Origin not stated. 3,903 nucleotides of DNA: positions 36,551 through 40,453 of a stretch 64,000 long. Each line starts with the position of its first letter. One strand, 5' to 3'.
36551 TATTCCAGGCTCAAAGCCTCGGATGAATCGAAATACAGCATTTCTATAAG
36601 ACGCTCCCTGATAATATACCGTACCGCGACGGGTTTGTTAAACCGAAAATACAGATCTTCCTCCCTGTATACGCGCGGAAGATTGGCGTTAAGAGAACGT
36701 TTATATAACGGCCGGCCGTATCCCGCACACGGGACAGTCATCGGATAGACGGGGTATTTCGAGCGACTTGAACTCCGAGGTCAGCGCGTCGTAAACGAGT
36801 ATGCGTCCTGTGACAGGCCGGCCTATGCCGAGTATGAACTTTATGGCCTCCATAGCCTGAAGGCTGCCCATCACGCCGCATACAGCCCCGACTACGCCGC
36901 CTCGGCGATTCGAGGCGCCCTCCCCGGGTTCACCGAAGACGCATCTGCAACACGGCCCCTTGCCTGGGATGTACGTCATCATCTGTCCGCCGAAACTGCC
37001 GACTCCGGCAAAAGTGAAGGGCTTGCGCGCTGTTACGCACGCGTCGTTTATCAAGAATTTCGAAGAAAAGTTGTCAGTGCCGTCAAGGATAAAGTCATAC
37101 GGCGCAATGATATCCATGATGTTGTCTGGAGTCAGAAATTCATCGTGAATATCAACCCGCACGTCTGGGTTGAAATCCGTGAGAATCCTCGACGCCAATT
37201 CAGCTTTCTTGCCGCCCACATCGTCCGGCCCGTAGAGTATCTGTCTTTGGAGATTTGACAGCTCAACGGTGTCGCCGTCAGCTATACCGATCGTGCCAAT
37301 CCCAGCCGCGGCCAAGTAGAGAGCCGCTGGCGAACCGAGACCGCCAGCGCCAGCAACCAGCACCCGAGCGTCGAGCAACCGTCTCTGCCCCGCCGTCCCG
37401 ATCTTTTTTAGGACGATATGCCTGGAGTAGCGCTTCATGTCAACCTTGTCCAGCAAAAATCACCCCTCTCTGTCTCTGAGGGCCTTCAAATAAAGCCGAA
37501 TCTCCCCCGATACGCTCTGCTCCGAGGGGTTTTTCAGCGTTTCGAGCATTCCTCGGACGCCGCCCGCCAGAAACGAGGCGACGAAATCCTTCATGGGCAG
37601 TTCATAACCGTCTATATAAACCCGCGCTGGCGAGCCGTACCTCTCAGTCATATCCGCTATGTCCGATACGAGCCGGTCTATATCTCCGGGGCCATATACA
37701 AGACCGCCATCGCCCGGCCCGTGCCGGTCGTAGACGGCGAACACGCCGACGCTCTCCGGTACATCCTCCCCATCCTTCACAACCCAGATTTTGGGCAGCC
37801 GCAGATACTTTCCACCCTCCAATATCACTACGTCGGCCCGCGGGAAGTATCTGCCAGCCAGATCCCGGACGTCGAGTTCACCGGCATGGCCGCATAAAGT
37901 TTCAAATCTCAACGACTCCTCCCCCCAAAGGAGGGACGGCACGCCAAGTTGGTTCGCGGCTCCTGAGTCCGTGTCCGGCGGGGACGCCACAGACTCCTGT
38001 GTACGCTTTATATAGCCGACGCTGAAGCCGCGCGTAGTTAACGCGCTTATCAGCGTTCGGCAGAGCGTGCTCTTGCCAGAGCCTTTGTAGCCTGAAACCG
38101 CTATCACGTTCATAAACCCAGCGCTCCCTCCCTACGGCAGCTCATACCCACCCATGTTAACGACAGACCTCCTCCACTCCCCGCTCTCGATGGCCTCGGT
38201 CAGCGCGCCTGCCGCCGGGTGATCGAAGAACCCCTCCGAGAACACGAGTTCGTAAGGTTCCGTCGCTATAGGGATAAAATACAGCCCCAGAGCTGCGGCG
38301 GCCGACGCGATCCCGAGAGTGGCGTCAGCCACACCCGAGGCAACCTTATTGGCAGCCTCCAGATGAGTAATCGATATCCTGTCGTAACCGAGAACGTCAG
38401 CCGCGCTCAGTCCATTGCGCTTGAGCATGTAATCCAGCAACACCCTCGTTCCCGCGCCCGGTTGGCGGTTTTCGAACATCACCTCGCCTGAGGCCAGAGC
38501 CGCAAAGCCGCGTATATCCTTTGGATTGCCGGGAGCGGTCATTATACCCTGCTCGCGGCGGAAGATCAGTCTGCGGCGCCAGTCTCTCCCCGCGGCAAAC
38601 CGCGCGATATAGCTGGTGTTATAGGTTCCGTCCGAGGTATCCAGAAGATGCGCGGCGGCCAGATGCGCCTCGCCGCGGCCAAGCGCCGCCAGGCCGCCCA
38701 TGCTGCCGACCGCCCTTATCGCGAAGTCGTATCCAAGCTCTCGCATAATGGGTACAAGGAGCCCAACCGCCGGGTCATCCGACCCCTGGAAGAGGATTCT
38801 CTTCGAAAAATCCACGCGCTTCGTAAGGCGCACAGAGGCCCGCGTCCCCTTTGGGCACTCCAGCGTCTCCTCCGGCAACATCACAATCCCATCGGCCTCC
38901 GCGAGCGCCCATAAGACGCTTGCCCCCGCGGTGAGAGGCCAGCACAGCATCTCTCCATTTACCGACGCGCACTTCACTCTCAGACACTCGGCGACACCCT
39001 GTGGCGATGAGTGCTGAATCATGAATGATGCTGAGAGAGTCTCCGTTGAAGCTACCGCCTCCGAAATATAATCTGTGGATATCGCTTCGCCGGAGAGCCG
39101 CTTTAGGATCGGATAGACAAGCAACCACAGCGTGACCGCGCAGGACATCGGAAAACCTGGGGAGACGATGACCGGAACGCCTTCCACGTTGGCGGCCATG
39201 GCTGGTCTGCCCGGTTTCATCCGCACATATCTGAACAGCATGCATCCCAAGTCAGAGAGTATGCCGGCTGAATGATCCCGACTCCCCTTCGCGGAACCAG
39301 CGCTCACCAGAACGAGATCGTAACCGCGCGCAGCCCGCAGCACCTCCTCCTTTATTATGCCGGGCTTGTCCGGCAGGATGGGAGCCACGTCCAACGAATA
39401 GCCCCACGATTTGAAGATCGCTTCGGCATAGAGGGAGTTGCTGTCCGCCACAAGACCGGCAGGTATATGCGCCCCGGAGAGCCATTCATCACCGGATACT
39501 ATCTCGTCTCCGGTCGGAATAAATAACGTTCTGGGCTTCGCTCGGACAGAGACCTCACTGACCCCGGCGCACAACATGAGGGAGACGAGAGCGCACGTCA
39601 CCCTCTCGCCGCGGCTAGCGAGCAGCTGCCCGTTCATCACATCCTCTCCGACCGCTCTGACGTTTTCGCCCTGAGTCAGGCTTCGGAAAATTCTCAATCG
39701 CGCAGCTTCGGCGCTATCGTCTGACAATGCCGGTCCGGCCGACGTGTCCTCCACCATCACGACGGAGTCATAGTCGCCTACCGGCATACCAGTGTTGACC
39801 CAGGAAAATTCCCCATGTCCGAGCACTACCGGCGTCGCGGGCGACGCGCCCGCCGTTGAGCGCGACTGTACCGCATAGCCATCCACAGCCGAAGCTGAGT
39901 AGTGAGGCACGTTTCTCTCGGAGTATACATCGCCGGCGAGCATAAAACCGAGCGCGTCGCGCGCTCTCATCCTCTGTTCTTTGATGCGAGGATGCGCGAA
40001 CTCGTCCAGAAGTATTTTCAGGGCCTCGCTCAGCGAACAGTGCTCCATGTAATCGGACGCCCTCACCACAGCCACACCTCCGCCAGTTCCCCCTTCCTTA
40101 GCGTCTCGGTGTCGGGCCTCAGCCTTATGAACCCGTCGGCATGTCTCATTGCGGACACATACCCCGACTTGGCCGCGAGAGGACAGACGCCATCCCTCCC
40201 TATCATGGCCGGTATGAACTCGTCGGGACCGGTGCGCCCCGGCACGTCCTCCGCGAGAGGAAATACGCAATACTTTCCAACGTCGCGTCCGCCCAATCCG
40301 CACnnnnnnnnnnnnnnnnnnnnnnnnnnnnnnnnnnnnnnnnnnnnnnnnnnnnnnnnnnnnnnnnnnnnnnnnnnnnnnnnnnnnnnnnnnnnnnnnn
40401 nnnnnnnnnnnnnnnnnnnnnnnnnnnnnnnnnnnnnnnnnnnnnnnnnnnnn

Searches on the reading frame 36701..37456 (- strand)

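Call 52: search_protein_families(library=pfam, proteins=[window:36701-37456:-], max_evalue=0.00001)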
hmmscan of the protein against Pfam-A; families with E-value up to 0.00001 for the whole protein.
window:36701-37456:- (251 aa): 1 family
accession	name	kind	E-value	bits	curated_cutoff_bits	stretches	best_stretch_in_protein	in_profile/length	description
PF00899.27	ThiF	-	6.4e-77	258.3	28.1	1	10-243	1-238/238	ThiF family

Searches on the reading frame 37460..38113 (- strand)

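Call 52: search_protein_families(library=pfam, proteins=[window:37460-38113:-], max_evalue=0.00001)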
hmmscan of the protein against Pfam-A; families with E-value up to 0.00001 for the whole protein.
window:37460-38113:- (217 aa): 1 family
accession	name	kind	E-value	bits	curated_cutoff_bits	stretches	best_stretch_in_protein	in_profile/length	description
PF03205.20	MobB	-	1.6e-14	54.3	26.6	1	3-116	1-114/133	Molybdopterin guanine dinucleotide synthesis protein B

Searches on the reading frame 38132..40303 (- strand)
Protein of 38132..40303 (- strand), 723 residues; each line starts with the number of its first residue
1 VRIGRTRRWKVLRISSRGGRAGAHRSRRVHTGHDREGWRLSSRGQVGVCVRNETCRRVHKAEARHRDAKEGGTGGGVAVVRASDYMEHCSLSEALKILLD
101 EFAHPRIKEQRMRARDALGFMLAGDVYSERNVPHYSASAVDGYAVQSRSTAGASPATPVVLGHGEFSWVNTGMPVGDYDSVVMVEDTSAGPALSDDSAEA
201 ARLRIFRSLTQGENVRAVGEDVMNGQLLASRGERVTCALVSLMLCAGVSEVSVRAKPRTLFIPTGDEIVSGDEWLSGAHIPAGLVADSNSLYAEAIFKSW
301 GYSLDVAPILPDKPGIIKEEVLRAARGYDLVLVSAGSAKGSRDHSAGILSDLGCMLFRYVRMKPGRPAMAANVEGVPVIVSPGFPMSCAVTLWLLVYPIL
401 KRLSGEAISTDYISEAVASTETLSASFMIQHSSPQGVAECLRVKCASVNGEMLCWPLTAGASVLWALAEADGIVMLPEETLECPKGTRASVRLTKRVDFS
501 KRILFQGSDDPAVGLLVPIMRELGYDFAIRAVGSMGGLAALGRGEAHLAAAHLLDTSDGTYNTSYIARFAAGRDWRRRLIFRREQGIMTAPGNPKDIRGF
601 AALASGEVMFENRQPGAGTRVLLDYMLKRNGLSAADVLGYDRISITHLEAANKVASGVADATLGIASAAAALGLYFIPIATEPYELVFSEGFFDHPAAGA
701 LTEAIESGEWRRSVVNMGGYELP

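Call 52: search_protein_families(library=pfam, proteins=[window:38132-40303:-], max_evalue=0.00001)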
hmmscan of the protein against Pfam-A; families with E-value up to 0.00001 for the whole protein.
window:38132-40303:- (723 aa): 4 families
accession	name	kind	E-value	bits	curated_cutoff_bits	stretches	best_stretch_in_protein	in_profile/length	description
PF12727.12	PBP_like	-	3.2e-56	190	27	1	524-705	10-192/193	PBP superfamily domain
PF03453.22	MoeA_N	-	8.4e-31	107.2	30.8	1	90-247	2-160/160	MoeA N-terminal region (domain I and II)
PF00994.29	MoCF_biosynth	-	1.9e-19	70.3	26.6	1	263-401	4-143/144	Probable molybdopterin binding domain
PF03454.20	MoeA_C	-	2.6e-06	28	22.1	1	432-491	9-69/72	MoeA C-terminal region (domain IV)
